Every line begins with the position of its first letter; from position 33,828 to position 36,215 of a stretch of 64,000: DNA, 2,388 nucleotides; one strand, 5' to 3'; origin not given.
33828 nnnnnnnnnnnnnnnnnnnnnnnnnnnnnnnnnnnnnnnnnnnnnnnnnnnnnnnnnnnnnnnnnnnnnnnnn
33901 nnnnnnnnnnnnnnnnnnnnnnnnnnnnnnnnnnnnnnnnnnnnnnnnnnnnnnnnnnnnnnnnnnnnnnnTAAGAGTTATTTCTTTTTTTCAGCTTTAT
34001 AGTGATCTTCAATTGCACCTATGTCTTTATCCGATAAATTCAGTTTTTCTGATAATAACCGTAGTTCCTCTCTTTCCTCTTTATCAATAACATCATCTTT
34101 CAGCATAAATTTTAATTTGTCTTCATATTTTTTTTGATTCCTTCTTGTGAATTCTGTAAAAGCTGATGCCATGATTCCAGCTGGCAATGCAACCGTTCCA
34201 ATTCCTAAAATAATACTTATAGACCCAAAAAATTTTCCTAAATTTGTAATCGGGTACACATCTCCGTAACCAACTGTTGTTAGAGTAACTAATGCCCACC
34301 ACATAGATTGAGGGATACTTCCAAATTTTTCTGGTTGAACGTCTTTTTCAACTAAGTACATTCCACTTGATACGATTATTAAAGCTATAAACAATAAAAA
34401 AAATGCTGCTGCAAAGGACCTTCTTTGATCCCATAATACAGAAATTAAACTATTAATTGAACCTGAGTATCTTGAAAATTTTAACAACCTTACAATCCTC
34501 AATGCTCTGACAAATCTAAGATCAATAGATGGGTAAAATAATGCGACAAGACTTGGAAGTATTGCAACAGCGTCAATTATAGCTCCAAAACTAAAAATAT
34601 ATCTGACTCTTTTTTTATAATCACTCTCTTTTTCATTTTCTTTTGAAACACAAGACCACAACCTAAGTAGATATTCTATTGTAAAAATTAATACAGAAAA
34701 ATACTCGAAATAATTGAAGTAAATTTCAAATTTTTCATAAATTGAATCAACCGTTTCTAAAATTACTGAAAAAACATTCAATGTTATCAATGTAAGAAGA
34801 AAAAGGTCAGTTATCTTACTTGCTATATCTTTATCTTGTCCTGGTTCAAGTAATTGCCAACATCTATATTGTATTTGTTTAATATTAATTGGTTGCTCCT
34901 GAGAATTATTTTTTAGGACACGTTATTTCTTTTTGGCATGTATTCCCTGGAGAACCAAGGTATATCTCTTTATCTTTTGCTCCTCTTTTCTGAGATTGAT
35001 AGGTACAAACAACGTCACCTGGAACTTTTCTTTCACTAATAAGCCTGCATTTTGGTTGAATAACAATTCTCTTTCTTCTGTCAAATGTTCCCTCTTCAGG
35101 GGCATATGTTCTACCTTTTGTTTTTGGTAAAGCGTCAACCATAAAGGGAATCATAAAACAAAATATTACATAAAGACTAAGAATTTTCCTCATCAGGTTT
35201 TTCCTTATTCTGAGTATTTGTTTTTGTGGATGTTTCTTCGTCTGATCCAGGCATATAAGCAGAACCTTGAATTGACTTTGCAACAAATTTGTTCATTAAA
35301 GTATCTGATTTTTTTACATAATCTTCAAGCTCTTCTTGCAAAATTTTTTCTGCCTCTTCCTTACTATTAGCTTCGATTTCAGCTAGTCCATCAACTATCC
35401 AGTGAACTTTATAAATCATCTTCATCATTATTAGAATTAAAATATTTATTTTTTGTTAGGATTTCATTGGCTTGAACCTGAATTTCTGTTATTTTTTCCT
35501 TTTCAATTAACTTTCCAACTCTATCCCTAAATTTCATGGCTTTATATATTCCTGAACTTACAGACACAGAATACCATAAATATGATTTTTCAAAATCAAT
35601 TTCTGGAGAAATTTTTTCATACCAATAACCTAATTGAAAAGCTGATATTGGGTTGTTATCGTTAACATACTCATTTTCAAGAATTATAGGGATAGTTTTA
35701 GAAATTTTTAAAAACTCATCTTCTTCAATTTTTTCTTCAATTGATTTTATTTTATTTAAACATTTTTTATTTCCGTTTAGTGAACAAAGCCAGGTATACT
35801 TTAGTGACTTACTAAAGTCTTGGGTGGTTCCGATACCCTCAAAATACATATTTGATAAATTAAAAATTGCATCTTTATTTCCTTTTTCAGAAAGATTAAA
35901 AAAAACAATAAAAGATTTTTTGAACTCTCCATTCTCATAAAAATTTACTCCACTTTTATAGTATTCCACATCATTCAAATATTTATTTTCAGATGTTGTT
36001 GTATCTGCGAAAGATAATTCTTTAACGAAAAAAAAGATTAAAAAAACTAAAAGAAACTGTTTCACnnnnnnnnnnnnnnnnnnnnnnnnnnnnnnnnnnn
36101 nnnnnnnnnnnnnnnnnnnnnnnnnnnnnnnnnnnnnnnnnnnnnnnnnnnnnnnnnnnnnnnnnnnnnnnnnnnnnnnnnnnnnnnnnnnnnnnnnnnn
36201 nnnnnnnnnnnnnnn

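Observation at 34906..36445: Orphan NHLP-like leader-domain protein co-oriented with secreted Sel1-repeat and small Cys proteins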

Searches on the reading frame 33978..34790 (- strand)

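Call 3: search_protein_families(library=ncbifam, proteins=[window:33978-34790:-], max_evalue=10)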
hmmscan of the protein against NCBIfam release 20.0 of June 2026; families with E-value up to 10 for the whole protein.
window:33978-34790:- (270 aa): 4 families
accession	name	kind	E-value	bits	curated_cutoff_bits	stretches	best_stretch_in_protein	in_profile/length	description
NF040645.1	K_channel_Meth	equivalog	1.8e-11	44.3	300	1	6-197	24-195/203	hyperpolarization-activated voltage-gated potassium channel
NF007828.0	PRK10537.1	equivalog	2.5e-07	30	425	1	123-201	140-221/403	voltage-gated potassium channel protein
TIGR00974.1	3a0107s02c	equivalog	0.024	13.8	193.45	1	132-219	19-89/272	phosphate ABC transporter permease PstA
NF010401.0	PRK13825.1-5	equivalog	0.043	13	500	1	133-208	87-162/407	conjugal transfer protein TraB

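Call 4: search_protein_families(library=pfam, proteins=[window:33978-34790:-], max_evalue=10)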
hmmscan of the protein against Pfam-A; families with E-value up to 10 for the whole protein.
window:33978-34790:- (270 aa): 4 families
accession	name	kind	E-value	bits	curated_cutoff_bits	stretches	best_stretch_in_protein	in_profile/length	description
PF00520.37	Ion_trans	-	2.2e-35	122.5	25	1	1-218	11-240/241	Ion transport protein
PF07885.22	Ion_trans_2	-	1.7e-15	57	22.5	1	134-212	3-78/79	Ion channel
PF09323.15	DUF1980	-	0.71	10.8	25.9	1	15-87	20-95/110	DUF1980 N-terminal domain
PF02293.20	AmiS_UreI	-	1.8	9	25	1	128-207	87-162/166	AmiS/UreI family transporter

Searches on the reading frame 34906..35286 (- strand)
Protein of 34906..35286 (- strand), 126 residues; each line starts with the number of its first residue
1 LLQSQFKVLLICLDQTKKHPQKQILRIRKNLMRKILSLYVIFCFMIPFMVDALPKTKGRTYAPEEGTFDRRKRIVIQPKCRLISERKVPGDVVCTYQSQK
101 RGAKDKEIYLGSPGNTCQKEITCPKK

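Call 3: search_protein_families(library=ncbifam, proteins=[window:34906-35286:-], max_evalue=10)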
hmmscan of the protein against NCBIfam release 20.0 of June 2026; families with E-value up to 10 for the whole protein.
window:34906-35286:- (126 aa): 0 families

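Call 4: search_protein_families(library=pfam, proteins=[window:34906-35286:-], max_evalue=10)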
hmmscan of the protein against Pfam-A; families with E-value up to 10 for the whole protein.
window:34906-35286:- (126 aa): 2 families
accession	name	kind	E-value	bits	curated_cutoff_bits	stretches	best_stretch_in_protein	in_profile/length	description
PF22846.1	CATSPERG_C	-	0.16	12.3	27.6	1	24-53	165-194/202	CATSPERG C-terminal domain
PF03303.18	WTF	-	0.22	11.7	25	1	7-50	152-195/224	WTF protein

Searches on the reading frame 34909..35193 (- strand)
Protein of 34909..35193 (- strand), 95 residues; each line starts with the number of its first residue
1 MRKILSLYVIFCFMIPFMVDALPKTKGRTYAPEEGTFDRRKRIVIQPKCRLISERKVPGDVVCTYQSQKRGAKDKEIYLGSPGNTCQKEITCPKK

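Call 61: search_solved_structures(query=A8, max_evalue=10)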
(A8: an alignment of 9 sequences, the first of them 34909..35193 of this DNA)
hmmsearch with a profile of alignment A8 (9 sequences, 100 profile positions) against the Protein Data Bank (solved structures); distinct sequences matched with E-value up to 10: 0.

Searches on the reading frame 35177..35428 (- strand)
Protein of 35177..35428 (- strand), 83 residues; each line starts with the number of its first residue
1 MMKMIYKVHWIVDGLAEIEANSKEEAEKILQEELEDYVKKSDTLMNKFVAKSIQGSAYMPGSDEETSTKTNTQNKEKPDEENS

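Call 3: search_protein_families(library=ncbifam, proteins=[window:35177-35428:-], max_evalue=10)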
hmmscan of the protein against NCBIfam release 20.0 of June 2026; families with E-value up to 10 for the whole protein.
window:35177-35428:- (83 aa): 0 families

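Call 4: search_protein_families(library=pfam, proteins=[window:35177-35428:-], max_evalue=10)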
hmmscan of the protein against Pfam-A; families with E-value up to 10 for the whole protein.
window:35177-35428:- (83 aa): 3 families
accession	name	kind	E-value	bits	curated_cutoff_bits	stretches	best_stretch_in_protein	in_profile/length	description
PF04733.20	Coatomer_E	-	0.0041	17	21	1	16-56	210-250/290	Coatomer epsilon subunit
PF12507.13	HCMV_UL139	-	0.02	15.9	25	1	4-66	34-95/100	Human Cytomegalovirus UL139 protein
PF08283.16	Gemini_AL1_M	-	0.03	14.8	24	1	18-47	14-44/107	Geminivirus rep protein central domain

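Call 60: search_solved_structures(query=A7, max_evalue=10)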
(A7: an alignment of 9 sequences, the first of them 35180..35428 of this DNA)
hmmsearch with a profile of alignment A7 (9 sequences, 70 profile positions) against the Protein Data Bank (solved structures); distinct sequences matched with E-value up to 10: 4.
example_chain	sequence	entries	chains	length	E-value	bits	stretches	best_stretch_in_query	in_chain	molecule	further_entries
9rzq_A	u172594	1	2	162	1.1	12.5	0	14-52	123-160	p44-23 outer membrane protein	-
2hdh_A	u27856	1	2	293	1.4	12.1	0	9-51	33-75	L-3-HYDROXYACYL COA DEHYDROGENASE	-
3h4s_E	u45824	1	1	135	2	11.6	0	11-29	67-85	KCBP interacting Ca2+-binding protein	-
6xyw_Bz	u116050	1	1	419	3.6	10.8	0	12-52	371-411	AT3G18240 protein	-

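Call 74: predict_structure(protein=window:35180-35428:-)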
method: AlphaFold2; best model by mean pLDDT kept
length: 83 residues; sequences in the alignment: 1
mean_pLDDT: 71.4   pTM: 0.36
mean pLDDT of the five models: 71.4, 69.2, 68.1, 64.7, 57.6
residues with pLDDT >= 90: 23; 70-90: 21; 50-70: 24; < 50: 15
segments of 3 or more residues with pLDDT < 50: 1-3, 70-72, 76-78
pLDDT, mean of each block of 10 residues (from residue 1): 57 76 86 96 94 65 48 54 51
secondary structure, 60 per line:
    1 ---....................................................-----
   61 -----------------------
elements in order: H4-55

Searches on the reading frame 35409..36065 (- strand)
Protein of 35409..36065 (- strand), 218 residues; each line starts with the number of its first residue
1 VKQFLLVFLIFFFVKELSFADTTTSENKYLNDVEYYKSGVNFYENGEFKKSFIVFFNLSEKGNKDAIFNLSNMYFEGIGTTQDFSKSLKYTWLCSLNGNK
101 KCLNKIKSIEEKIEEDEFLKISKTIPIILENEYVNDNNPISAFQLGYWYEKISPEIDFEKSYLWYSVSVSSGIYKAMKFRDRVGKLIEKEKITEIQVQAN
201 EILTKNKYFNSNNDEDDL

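Call 3: search_protein_families(library=ncbifam, proteins=[window:35409-36065:-], max_evalue=10)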
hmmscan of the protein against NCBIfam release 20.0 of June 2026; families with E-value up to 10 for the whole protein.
window:35409-36065:- (218 aa): 2 families
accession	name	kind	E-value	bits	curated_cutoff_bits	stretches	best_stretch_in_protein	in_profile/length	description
NF045484.1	TransRegExoR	equivalog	0.0071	15.6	450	1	31-87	42-98/267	exopolysaccharide production regulator ExoR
NF003263.0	PRK04235.1-1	equivalog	0.033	13.4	237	1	167-207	141-181/219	hypothetical protein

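Call 4: search_protein_families(library=pfam, proteins=[window:35409-36065:-], max_evalue=10)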
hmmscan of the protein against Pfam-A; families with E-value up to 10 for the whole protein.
window:35409-36065:- (218 aa): 2 families
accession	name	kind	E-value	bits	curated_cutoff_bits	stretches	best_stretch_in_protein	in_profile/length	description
PF08238.18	Sel1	-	8.9e-06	26.5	30.7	1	65-90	2-27/36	Sel1 repeat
PF01639.22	v110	-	0.4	11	25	1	84-124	35-72/104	Viral family 110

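Call 59: search_solved_structures(query=A6, max_evalue=0.01)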
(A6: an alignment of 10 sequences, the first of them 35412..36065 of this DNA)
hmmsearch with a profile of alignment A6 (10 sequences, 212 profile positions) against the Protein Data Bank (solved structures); distinct sequences matched with E-value up to 0.01: 30.
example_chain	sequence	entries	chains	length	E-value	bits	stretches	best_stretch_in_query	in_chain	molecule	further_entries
4bwr_A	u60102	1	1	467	3.9e-27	98.3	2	43-101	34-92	PROTEIN CORRESPONDING TO LOCUS C5321 FROM CFT073 E.COLI STRAIN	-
6ok3_A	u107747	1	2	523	1.8e-26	96.1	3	42-89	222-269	Sel1 repeat protein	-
8sxq_A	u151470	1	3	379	1.2e-25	93.5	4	44-101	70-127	SEL-1 repeat protein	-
6deh_A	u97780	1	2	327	5.3e-24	88.1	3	44-99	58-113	TPR repeat protein, protein-protein interaction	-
9uav_C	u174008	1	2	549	2.4e-19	72.8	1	43-95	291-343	Protein sel-1 homolog 1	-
8ket_C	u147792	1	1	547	2.8e-19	72.6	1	43-95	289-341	Protein sel-1 homolog 1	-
1ouv_A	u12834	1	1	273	4.4e-19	72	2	36-99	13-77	conserved hypothetical secreted protein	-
8kes_D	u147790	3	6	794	2.5e-18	69.5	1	43-95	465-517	Protein sel-1 homolog 1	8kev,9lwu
9og0_C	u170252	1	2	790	6e-18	68.3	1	43-95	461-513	Protein sel-1 homolog 1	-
6ork_A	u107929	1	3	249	1.2e-17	67.3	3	56-87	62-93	Sel1 repeat protein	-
6onw_A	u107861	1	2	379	4.9e-17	65.3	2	41-92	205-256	Sel1 repeat protein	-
6ur7_A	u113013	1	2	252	1.6e-13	53.8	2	43-100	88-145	Sel1 repeat family protein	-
5b26_A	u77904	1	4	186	1.2e-11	47.7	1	44-95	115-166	Protein sel-1 homolog 1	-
8d9x_A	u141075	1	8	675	7.1e-09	38.6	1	36-161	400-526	Maltodextrin-binding protein,DAP3-binding cell death enhancer 1 short form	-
9fqr_Il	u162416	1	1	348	2e-08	37.2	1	32-87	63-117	LRP2-binding protein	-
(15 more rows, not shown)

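Call 75: search_protein_families(library=ncbifam, alignment_id=A6, max_evalue=1)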
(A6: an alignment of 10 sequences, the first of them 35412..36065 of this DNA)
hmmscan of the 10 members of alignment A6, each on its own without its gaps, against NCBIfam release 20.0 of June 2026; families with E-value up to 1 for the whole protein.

A. member 1, window:35412-36065:- (218 aa): 2 families
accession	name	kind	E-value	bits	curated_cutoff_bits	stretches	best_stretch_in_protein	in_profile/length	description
NF045484.1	TransRegExoR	equivalog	0.0071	15.6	450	1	31-87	42-98/267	exopolysaccharide production regulator ExoR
NF003263.0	PRK04235.1-1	equivalog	0.033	13.4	237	1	167-207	141-181/219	hypothetical protein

B. families by the number of members that match (of 10 scanned): 8 families
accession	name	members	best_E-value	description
NF045484.1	TransRegExoR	6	0.00037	exopolysaccharide production regulator ExoR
NF047621.1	FlgprotMotXVib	4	6.4e-06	flagellar protein MotX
NF038194.1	AlgK_TPR_lipo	4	2.8e-05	alginate biosynthesis TPR repeat lipoprotein AlgK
NF033786.1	phenyl_MerG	3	8.5e-05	phenylmercury resistance protein MerG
TIGR02552.1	LcrH_SycD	3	0.0016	SycD/LcrH family type III secretion system chaperone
TIGR03302.1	OM_YfiO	1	0.0076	outer membrane protein assembly factor BamD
NF003263.0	PRK04235.1-1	1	0.033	hypothetical protein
NF052359.1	HolPaseNeis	1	0.035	histidinol-phosphatase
